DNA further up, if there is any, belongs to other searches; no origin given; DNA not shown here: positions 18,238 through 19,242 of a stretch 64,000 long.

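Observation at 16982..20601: Non-canonical mercury/thiophilic-metal resistance island: ArsR - Trx-like - CcdA - MerA-like operon with a divergent CadC-like ArsR and a small HCCGG peptide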

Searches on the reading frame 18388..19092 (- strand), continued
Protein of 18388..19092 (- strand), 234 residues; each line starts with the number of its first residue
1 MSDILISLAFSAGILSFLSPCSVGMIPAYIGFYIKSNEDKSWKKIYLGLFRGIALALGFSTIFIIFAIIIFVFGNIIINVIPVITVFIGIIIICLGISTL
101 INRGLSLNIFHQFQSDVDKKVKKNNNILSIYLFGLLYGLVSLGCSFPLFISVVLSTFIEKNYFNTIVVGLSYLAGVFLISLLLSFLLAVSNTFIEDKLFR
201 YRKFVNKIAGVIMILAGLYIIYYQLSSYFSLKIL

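Call 42: find_related_loci(query=A1, collection=genome_contigs, flank=6000)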
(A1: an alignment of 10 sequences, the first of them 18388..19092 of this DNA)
Query A1 (234 aa) in genome_contigs; peptide patterns used: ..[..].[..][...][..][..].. (x = any residue, [..] = any of these).
600 stretches matched a pattern (row limit reached: there are more); 494 encode a relative of the query (tblastn E <= 1e-3); the best 80 are kept; 80 distinct loci.
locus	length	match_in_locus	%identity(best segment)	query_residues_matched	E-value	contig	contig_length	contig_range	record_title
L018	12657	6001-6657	27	9-226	3e-26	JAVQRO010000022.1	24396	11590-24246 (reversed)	MAG: Thermomicrobium sp. isolate SKYBB_h_bin120 NODE_22_length_24396_cov_9.088203, whole genome shotgun sequence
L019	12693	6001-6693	25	1-234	4e-26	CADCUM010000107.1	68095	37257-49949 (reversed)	MAG: uncultured Nocardioides sp. isolate AVDCRST_MAG32 genome assembly, contig: NODE70, whole genome shotgun sequence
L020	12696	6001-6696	25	1-234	5e-26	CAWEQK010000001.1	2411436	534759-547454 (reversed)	MAG: uncultured Actinomycetota bacterium isolate MFD01721.bin.2.118 genome assembly, contig: contig_11805, whole genome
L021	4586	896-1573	25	1-234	1e-25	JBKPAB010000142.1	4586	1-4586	MAG: Actinomycetota bacterium isolate GB_HAYS_MAG_00019 GB_HAYS_000000574673, whole genome shotgun sequence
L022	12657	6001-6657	27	1-223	2e-25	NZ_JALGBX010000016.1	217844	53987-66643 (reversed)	Streptomyces sp. AP-93 NODE_16_length_217844_cov_121.697025, whole genome shotgun sequence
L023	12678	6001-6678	26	1-233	4e-24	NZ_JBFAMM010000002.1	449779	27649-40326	Streptomyces sp. NPDC049887 NPDC049887_29_B6.ctg-0002, whole genome shotgun sequence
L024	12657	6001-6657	28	1-223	7e-23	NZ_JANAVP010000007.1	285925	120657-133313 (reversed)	Streptomyces sp. A3M-1-3 NODE_7_length_285925_cov_140.173085, whole genome shotgun sequence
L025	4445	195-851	30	9-226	8e-23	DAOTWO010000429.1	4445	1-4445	MAG TPA_asm: Thermomicrobium sp. isolate H14_148 k109_103878, whole genome shotgun sequence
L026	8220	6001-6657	27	1-223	2e-22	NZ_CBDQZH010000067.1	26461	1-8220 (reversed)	Streptomyces sp. bgisy159 isolate BGISY000159 BGISY000159.67, whole genome shotgun sequence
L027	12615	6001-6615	28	5-223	2e-22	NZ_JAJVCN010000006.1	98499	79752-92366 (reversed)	Kibdelosporangium philippinense strain ATCC 49844 NODE_6_length_98499_cov_34.483308, whole genome shotgun sequence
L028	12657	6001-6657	26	1-223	3e-22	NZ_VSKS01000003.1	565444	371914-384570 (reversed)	Streptomyces marokkonensis strain OANH409 Scaffold3, whole genome shotgun sequence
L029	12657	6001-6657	27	1-223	2e-21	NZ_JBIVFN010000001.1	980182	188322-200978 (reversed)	Streptomyces sp. NPDC090022 NPDC090022_182_H6.ctg-0001, whole genome shotgun sequence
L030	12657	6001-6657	28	1-223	2e-21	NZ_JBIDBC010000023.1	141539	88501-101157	Streptomyces sp. NPDC048142 NPDC048142_128_C3.ctg-0023, whole genome shotgun sequence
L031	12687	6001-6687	24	1-234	6e-21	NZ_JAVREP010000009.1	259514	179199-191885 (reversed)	Nocardiopsis lambiniae strain DSM 44743 NODE_9_length_259514_cov_28.172545, whole genome shotgun sequence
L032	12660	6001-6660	26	2-223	1e-20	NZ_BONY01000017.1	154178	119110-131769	Rhizocola hellebori strain NBRC 109834 sequence017, whole genome shotgun sequence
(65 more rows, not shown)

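Call 48: search_protein_families(library=pfam, proteins=[L012:4477-4977:+, L012:5789-6127:+], max_evalue=0.01)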
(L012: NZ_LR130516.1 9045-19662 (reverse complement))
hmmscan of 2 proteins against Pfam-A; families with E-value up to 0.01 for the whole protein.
L012:4477-4977:+ (166 aa): 8 families
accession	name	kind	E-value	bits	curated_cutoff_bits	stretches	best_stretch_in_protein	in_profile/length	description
PF00578.27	AhpC-TSA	-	1e-10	42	26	1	31-135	3-113/124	AhpC/TSA family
PF13905.12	Thioredoxin_8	-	9.8e-10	39.1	27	1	52-143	2-94/94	Thioredoxin-like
PF08534.16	Redoxin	-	4.5e-09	36.7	26.6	1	40-152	13-137/148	Redoxin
PF00085.26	Thioredoxin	-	3.4e-06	27.4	23.5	1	50-101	17-68/103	Thioredoxin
PF02630.20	SCO1-SenC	-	6.6e-06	26.6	22.8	1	51-111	21-85/134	SCO1/SenC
PF13098.12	Thioredoxin_2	-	3.6e-05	24.5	27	1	49-143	3-87/104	Thioredoxin-like domain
PF06110.17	TXD17-like_Trx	-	0.00033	20.7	23.1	1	61-107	36-82/119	Thioredoxin domain-containing protein 17-like, thioredoxin domain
PF13899.12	Thioredoxin_7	-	0.0019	18.7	27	1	51-115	17-78/83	Thioredoxin-like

L012:5789-6127:+ (112 aa): 0 families

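Call 100: search_protein_families(library=pfam, proteins=[L029:3376-5301:+, L029:5344-5994:+, L029:6998-8800:-, L029:8635-9747:+, L029:10066-11829:-, L020:3545-5434:-, L020:5464-5991:+, L020:7331-9004:+, L020:6249-8093:+, L020:8993-10912:-], max_evalue=0.0001)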
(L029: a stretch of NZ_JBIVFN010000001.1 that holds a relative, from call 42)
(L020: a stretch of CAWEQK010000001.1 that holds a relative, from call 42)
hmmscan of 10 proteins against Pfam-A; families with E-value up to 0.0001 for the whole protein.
L029:3376-5301:+ (641 aa): 2 families
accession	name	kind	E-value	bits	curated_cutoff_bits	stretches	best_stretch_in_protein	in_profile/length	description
PF00027.35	cNMP_binding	-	3.1e-18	66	27.5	1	443-528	2-87/89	Cyclic nucleotide-binding domain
PF13545.12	HTH_Crp_2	-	2.7e-17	62.9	27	1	562-638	1-69/70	Crp-like helix-turn-helix domain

L029:5344-5994:+ (216 aa): 5 families
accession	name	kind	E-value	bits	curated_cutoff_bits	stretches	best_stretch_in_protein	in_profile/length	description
PF00578.27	AhpC-TSA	-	4.1e-18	65.9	26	1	85-194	5-120/124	AhpC/TSA family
PF08534.16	Redoxin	-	7.1e-17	62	26.6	1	80-204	4-137/148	Redoxin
PF13905.12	Thioredoxin_8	-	1.8e-11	44.7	27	1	105-194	1-93/94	Thioredoxin-like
PF00085.26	Thioredoxin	-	1.7e-07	31.6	23.5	1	93-167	5-76/103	Thioredoxin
PF13098.12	Thioredoxin_2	-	3.2e-05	24.6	27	1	104-203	4-97/104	Thioredoxin-like domain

L029:6998-8800:- (600 aa): 2 families
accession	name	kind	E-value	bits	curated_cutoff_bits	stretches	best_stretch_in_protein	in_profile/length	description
PF03824.22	NicO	-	4.2e-08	33.3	27.7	1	304-427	4-136/287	High-affinity nickel-transport protein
PF13386.12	DsbD_2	-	3.6e-05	24.2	24.9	1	488-558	110-182/199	Cytochrome C biogenesis protein transmembrane region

L029:8635-9747:+ (370 aa): 0 families

L029:10066-11829:- (587 aa): 1 family
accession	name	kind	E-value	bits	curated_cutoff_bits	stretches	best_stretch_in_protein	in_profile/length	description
PF14224.11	DUF4331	-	3.9e-156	521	27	1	114-543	1-421/421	Domain of unknown function (DUF4331)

L020:3545-5434:- (629 aa): 2 families
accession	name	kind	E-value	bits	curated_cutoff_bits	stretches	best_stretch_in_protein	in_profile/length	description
PF09587.15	PGA_cap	-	1.7e-59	201.8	27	1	108-354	1-252/255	Bacterial capsule synthesis protein PGA_cap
PF13539.11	Peptidase_M15_4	-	5.3e-20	72.2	25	1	544-627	1-69/70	D-alanyl-D-alanine carboxypeptidase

L020:5464-5991:+ (175 aa): 4 families
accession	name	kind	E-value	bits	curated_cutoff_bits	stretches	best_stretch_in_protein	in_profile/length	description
PF08534.16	Redoxin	-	2.5e-17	63.5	26.6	1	39-161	2-137/148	Redoxin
PF00578.27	AhpC-TSA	-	1.3e-14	54.6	26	1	40-154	2-123/124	AhpC/TSA family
PF13905.12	Thioredoxin_8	-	5.2e-09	36.8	27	1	63-152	1-94/94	Thioredoxin-like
PF00085.26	Thioredoxin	-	5.5e-06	26.8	23.5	1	63-117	18-72/103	Thioredoxin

L020:7331-9004:+ (557 aa): 2 families
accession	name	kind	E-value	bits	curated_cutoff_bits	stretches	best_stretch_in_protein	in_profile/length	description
PF00027.35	cNMP_binding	-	7.3e-19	68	27.5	1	361-446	2-87/89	Cyclic nucleotide-binding domain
PF13545.12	HTH_Crp_2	-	3.1e-16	59.5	27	1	480-549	1-69/70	Crp-like helix-turn-helix domain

L020:6249-8093:+ (614 aa): 1 family
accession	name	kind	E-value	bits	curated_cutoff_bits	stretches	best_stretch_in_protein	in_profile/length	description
PF11376.13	DUF3179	-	7.6e-106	354.2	27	1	297-609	2-292/292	Protein of unknown function (DUF3179)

L020:8993-10912:- (639 aa): 1 family
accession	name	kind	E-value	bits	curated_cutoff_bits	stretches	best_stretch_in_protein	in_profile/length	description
PF07992.20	Pyr_redox_2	-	2.6e-21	76.8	26.1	1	267-547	2-277/291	Pyridine nucleotide-disulphide oxidoreductase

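Call 111: predict_structure(alignment_id=A14)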
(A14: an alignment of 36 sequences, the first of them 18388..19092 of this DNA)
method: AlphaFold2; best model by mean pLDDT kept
length: 234 residues; sequences in the alignment: 36
mean_pLDDT: 71.0   pTM: 0.67
mean pLDDT of the five models: 71.0, 67.8, 65.6, 62.3, 55.9
residues with pLDDT >= 90: 0; 70-90: 153; 50-70: 56; < 50: 25
segments of 3 or more residues with pLDDT < 50: 103-114, 118-124, 229-234
pLDDT, mean of each block of 10 residues (from residue 1): 81 81 68 57 69 82 83 74 75 74 47 48 60 80 76 74 82 87 77 61 72 78 61 39
secondary structure, 60 per line:
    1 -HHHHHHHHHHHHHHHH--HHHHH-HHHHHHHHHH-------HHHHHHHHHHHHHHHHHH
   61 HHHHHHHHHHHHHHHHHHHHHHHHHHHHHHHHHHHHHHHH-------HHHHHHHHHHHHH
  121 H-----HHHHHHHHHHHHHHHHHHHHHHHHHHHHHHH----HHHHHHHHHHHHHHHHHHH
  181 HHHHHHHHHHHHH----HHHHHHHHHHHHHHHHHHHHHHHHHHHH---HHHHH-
elements in order: H2-17 H20-24 H26-35 H43-100 H108-121 H127-157 H162-193 H198-225 H229-233

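Call 114: fold_search(model_id=the predicted structure, library=pdb)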
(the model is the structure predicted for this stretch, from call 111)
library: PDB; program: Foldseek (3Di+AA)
matches with E <= 10: 193; with E <= 0.001: 0
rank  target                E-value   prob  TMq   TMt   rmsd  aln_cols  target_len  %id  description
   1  5vkv_MODEL_1_A        1.4e-02  1.00  0.57  0.59   6.6       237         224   22  Solution NMR structure of the membrane electron transporter CcdA (released 2018-01-31)
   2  6i1z_A                5.5e-01  0.12  0.18  0.15  20.5       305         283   15  Outward facing structure of apo CST (released 2019-06-05)
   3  6yu4                  5.8e-01  0.13  0.21  0.13  19.7       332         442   16  Crystal structure of MhsT in complex with L-4F-phenylalanine (released 2020-07-15)
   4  7m33_C                8.4e-01  0.09  0.16  0.10  23.4       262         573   11  The structure of Bacillus subtilis BmrCD in the inward-facing conformation bound to Hoechst-33342 and ATP (released 2022-01-05)
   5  4s0f_A                9.6e-01  0.10  0.16  0.09  22.5       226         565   11  Crystal structure of the peptidase-containing ABC transporter PCAT1 E648Q mutant complexed with ATPgS in an occluded c (released 2015-07-22)
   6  5tsa                  1.0e+00  0.08  0.17  0.17  21.3       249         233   14  Crystal structure of the Zrt-/Irt-like protein from Bordetella bronchiseptica with bound Zn2+ (released 2017-09-20)
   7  6v9z_A                1.2e+00  0.12  0.21  0.09  22.8       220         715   12  Cryo-EM structure of PCAT1 bound to its CtA peptide substrate (released 2020-01-22)
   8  4k1c_B                1.3e+00  0.07  0.16  0.12  20.5       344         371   13  VCX1 Calcium/Proton Exchanger (released 2013-05-08)
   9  4ry2_B                1.4e+00  0.08  0.17  0.08  21.7       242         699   12  Crystal structure of the peptidase-containing ABC transporter PCAT1 (released 2015-07-22)
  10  4ry2_A                1.4e+00  0.08  0.17  0.08  20.9       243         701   11  Crystal structure of the peptidase-containing ABC transporter PCAT1 (released 2015-07-22)
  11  9gs5_A                1.5e+00  0.08  0.16  0.14  18.7       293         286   13  Cryo-EM structure of human SLC35B1-E33A variant with ADP in outward facing conformation (released 2025-05-21)
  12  5tsb                  1.5e+00  0.06  0.16  0.16  20.3       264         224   13  Crystal structure of the Zrt-/Irt-like protein from Bordetella bronchiseptica with bound Cd2+ (released 2017-09-20)
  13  8jtc                  1.5e+00  0.25  0.29  0.20  13.0       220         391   17  Human VMAT2 complex with reserpine (released 2023-11-29)
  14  6lyy_A                1.6e+00  0.33  0.32  0.23   8.7       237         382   16  Cryo-EM structure of the human MCT1/Basigin-2 complex in the presence of anti-cancer drug candidate AZD3965 in the out (released 2020-12-23)
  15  8tgg_B                1.6e+00  0.14  0.25  0.19  13.9       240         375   14  VMAT1 dimer with MPP+ and reserpine (released 2024-03-20)
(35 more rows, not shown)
